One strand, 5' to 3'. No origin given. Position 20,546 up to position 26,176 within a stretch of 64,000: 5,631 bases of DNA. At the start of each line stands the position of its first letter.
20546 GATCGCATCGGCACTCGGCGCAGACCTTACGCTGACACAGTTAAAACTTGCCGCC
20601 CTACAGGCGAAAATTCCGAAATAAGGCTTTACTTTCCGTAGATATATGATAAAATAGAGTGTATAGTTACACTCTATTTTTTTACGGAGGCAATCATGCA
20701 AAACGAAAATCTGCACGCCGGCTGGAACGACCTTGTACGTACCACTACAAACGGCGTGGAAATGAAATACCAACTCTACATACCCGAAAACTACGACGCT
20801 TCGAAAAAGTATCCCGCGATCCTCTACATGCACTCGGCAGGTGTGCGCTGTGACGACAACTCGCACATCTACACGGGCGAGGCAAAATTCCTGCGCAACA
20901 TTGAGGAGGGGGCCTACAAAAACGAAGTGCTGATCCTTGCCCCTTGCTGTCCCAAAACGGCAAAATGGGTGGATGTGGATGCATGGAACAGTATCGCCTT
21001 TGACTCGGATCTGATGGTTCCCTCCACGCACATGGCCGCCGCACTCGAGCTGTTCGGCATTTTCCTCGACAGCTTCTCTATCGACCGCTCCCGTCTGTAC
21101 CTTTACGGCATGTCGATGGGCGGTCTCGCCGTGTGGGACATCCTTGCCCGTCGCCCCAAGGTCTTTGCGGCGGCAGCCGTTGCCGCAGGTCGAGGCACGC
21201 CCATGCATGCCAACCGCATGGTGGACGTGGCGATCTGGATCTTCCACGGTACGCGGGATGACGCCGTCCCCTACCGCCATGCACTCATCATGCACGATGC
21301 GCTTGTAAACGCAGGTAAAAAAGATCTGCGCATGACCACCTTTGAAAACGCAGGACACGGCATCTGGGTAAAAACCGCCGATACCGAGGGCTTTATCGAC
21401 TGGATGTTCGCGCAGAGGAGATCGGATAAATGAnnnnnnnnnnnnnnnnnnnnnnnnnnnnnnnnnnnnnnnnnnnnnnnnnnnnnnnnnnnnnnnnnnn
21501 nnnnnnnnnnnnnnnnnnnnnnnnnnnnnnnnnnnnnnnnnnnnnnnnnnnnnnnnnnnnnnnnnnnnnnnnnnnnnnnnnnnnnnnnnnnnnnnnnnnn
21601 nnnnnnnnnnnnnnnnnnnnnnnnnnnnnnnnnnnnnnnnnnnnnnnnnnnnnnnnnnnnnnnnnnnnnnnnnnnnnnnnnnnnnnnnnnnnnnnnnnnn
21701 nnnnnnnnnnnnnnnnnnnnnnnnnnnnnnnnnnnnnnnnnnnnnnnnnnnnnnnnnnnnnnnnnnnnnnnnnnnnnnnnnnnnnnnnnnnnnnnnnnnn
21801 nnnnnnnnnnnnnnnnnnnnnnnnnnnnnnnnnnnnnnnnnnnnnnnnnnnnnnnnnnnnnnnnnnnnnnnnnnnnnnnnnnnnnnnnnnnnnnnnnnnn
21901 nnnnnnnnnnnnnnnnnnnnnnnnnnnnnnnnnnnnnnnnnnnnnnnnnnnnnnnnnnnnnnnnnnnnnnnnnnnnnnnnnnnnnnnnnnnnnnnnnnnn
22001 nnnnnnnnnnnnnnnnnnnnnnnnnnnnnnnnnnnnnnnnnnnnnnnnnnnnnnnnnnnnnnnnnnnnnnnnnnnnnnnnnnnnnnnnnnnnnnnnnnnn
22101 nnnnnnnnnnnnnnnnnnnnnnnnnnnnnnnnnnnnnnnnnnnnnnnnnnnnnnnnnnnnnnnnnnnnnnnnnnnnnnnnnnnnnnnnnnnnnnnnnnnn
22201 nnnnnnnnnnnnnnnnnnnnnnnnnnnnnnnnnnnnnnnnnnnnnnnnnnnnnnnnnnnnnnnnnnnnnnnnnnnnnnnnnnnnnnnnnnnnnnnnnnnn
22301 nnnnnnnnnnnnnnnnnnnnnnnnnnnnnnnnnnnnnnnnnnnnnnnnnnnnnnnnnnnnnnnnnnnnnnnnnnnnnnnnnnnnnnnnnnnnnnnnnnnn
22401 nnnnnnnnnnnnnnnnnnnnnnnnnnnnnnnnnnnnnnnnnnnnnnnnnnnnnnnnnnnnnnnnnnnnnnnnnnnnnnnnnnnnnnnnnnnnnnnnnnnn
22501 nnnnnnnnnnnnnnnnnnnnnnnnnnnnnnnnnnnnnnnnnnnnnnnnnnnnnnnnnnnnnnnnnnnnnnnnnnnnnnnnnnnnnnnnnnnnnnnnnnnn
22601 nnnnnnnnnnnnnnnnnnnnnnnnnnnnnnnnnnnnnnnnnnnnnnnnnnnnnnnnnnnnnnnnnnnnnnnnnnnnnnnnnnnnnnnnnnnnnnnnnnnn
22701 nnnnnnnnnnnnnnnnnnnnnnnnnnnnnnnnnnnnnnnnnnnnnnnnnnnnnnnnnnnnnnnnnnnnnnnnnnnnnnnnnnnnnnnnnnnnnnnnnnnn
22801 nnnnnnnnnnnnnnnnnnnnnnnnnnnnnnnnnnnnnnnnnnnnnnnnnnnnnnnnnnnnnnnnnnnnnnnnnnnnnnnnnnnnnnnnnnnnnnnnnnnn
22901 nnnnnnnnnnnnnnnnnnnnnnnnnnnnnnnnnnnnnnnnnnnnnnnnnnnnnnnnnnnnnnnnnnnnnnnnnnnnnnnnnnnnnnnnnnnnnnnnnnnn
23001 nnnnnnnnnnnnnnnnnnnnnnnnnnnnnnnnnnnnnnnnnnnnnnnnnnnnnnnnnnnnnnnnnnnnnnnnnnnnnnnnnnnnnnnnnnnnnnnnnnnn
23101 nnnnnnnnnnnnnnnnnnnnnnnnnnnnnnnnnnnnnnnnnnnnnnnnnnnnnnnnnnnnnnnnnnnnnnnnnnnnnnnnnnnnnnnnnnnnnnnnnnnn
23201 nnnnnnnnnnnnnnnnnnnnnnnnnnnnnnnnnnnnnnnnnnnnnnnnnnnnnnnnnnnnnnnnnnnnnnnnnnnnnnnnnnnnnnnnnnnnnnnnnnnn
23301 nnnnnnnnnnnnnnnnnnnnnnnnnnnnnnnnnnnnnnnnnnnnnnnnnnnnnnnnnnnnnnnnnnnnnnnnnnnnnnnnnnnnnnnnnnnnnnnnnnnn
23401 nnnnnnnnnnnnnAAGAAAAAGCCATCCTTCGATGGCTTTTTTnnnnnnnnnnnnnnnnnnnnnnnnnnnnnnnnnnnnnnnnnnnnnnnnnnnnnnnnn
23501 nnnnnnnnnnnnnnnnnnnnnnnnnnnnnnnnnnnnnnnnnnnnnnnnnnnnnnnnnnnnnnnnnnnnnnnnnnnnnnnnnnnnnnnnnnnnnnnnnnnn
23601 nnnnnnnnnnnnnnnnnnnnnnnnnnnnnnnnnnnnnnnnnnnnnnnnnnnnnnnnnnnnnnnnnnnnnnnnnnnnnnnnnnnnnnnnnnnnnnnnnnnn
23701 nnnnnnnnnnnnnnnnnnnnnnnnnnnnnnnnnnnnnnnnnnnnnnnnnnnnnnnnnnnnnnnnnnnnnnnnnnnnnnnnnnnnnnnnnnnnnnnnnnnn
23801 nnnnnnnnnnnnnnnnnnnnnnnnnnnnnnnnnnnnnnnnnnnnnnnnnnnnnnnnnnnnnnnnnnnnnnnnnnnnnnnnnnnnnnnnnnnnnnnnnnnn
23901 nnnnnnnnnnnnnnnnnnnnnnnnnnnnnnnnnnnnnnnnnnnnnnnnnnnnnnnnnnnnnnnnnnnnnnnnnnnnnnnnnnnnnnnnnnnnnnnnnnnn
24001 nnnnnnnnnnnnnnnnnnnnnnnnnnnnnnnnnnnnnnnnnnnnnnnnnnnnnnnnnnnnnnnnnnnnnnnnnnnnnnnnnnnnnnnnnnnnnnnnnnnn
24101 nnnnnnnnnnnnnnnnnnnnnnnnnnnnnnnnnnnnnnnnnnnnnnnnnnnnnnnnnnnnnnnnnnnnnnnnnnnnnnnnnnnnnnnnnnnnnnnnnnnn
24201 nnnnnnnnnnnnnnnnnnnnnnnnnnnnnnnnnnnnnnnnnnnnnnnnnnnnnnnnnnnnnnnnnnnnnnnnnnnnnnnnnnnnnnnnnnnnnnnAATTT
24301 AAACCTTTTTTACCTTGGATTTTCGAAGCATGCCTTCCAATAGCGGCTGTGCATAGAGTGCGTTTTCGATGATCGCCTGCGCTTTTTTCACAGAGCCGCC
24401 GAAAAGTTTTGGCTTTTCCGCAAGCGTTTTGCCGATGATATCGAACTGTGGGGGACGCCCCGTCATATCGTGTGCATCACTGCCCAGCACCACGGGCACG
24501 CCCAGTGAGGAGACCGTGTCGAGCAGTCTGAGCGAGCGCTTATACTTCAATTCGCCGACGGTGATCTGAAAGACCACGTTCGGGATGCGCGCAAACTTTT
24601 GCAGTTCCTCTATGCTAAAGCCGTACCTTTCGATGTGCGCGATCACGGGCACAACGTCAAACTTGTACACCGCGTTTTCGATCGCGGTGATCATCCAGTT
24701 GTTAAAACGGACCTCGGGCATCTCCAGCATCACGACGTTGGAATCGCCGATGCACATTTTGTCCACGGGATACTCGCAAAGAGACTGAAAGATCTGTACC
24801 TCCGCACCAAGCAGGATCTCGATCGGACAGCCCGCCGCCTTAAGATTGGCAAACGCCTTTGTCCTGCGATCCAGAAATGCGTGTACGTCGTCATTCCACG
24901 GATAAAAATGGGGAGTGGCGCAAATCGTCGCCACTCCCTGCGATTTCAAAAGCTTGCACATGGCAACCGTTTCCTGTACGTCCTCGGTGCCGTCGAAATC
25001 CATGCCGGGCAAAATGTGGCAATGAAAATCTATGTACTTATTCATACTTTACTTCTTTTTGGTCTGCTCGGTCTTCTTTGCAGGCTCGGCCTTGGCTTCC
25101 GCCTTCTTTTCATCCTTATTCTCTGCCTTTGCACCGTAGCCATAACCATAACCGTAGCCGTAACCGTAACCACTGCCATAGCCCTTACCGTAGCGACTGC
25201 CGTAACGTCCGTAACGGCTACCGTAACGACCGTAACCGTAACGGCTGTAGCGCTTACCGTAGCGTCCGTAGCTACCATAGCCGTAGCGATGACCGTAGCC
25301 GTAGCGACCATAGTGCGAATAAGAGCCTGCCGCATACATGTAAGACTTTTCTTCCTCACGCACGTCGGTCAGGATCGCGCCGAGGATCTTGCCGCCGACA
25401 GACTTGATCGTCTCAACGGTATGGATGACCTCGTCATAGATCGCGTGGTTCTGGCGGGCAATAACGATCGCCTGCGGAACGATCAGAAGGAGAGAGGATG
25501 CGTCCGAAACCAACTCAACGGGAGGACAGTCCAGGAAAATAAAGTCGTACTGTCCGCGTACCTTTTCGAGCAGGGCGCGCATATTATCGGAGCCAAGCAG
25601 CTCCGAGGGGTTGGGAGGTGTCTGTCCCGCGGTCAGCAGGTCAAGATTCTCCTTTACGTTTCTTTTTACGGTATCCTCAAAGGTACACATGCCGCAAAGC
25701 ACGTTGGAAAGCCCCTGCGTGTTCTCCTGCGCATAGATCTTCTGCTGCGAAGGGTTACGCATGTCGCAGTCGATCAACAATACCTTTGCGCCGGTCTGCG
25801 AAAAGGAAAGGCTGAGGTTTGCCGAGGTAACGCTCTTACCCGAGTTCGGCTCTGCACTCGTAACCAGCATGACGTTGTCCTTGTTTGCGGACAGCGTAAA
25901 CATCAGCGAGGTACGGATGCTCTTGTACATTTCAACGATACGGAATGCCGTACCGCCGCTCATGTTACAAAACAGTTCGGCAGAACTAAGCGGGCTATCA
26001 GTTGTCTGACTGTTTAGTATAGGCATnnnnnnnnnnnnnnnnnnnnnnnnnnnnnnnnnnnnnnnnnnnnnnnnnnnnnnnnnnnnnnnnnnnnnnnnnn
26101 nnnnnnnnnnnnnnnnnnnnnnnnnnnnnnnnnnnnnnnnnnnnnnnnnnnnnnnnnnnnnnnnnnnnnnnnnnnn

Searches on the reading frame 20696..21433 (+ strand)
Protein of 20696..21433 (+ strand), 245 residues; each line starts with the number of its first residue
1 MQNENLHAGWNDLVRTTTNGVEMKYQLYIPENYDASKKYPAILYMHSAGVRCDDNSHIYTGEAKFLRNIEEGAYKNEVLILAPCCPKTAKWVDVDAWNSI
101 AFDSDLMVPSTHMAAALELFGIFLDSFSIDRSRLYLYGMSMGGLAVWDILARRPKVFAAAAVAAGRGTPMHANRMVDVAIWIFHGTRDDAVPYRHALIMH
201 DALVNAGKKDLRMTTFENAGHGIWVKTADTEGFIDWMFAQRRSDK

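Call 71: search_protein_families(library=pfam, proteins=[window:20696-21433:+], max_evalue=0.00001)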
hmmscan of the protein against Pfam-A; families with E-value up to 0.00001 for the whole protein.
window:20696-21433:+ (245 aa): 5 families
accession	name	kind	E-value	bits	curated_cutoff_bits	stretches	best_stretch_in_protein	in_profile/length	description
PF00326.27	Peptidase_S9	-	5.5e-16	59.1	22.6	1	170-226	138-192/213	Prolyl oligopeptidase family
PF01738.24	DLH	-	1.2e-07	32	21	1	127-227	91-192/217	Dienelactone hydrolase family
PF00756.26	Esterase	-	1.8e-07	31.7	22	1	20-170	5-153/251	Putative esterase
PF12146.15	Hydrolase_4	-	5.1e-07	29.7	27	0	132-164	76-108/239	Serine aminopeptidase, S33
PF02230.22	Abhydrolase_2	-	6.4e-06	26.6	23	1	128-226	101-204/217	Phospholipase/Carboxylesterase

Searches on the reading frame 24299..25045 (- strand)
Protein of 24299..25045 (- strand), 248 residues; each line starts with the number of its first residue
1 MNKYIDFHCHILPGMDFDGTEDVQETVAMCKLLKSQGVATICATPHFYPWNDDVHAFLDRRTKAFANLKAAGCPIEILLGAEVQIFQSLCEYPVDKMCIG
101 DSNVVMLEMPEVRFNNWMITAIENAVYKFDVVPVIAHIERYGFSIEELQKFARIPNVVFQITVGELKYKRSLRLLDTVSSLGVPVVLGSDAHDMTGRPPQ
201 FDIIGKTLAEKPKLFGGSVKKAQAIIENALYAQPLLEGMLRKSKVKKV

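Call 46: search_protein_families(library=pfam, proteins=[window:24299-25045:-], max_evalue=0.00001)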
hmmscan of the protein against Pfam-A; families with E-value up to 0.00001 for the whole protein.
window:24299-25045:- (248 aa): 1 family
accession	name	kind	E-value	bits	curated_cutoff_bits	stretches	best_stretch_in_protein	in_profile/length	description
PF19567.5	CpsB_CapC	-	6.7e-25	88.3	27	1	4-207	1-211/234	Capsular polysaccharide synthesis, CpsB/CapC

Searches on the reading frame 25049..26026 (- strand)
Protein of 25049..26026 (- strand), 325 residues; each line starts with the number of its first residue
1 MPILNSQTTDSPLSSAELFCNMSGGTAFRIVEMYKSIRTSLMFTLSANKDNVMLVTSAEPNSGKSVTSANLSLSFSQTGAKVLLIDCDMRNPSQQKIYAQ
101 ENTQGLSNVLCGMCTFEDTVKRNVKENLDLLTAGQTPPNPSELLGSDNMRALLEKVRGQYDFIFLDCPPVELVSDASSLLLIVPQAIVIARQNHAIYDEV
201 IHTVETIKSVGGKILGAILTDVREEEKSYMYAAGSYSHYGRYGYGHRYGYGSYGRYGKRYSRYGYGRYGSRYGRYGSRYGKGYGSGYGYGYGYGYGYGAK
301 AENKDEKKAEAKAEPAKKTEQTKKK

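Call 46: search_protein_families(library=pfam, proteins=[window:25049-26026:-], max_evalue=0.00001)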
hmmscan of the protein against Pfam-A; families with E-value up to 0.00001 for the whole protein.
window:25049-26026:- (325 aa): 3 families
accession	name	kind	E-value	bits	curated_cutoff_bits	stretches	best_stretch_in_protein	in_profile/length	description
PF13614.12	AAA_31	-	5e-16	59.6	27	1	62-208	13-168/177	AAA domain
PF01656.29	CbiA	-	1.4e-08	35.2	25.4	1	55-226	3-89/125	CobQ/CobB/MinD/ParA nucleotide binding domain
PF10609.15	ParA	-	5.3e-08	33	27.1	1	50-218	3-171/246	NUBPL iron-transfer P-loop NTPase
